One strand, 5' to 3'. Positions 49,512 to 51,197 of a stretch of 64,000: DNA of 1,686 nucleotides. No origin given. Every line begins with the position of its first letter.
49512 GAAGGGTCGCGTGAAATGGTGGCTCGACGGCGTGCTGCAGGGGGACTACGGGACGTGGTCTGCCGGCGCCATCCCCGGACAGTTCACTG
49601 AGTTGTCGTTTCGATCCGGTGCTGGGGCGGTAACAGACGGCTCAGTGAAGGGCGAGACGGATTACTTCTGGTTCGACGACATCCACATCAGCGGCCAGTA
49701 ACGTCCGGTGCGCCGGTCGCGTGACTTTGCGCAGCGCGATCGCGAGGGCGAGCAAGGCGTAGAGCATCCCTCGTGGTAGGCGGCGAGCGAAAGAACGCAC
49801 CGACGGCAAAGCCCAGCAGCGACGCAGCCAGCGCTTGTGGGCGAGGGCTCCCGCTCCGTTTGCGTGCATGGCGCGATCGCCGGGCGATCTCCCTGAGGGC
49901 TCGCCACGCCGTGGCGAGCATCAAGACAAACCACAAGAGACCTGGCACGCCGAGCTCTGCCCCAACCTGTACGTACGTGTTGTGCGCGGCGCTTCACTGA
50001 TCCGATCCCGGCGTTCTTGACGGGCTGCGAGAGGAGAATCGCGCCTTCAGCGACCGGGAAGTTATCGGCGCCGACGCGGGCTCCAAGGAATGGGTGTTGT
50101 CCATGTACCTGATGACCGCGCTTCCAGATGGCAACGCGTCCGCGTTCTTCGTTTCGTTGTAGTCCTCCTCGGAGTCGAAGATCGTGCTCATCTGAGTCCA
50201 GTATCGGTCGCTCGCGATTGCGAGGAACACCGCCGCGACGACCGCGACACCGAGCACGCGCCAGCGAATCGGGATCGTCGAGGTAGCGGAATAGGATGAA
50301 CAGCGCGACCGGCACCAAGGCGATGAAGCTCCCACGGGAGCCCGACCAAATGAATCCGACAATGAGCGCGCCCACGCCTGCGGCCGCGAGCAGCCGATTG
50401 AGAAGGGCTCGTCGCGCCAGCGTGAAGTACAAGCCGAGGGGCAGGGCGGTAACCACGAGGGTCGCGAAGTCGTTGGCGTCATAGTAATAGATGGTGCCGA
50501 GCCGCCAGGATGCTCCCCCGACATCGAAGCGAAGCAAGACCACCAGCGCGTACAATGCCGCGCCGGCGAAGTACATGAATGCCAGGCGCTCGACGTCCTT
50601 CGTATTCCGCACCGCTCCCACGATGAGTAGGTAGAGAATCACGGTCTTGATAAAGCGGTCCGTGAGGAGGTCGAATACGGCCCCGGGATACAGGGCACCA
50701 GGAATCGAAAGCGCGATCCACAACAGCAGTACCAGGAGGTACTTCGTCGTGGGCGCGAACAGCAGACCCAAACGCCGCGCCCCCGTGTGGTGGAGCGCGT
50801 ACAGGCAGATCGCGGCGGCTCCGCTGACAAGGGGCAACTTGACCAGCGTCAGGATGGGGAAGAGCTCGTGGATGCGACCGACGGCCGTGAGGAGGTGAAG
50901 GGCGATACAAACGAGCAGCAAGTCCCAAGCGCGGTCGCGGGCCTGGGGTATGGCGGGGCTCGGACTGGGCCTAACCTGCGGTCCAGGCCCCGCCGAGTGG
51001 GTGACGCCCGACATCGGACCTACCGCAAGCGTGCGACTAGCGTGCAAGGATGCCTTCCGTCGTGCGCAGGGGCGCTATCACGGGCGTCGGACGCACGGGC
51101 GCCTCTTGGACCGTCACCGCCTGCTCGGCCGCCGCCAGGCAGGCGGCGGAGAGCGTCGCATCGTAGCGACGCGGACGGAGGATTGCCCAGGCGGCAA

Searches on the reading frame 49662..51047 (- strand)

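Call 58: search_protein_families(library=pfam, proteins=[window:49662-51047:-], max_evalue=0.001)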
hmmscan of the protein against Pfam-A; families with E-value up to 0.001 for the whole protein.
window:49662-51047:- (461 aa): 0 families

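Call 59: search_protein_families(library=ncbifam, proteins=[window:49662-51047:-], max_evalue=0.01)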
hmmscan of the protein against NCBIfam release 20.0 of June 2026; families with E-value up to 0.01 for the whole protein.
window:49662-51047:- (461 aa): 1 family
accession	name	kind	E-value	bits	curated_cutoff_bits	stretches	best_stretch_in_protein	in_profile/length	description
TIGR03097.1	PEP_O_lig_1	hypoth_equivalog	1.4e-12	47.2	188.1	1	92-254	66-230/408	putative O-glycosylation ligase, exosortase A system-associated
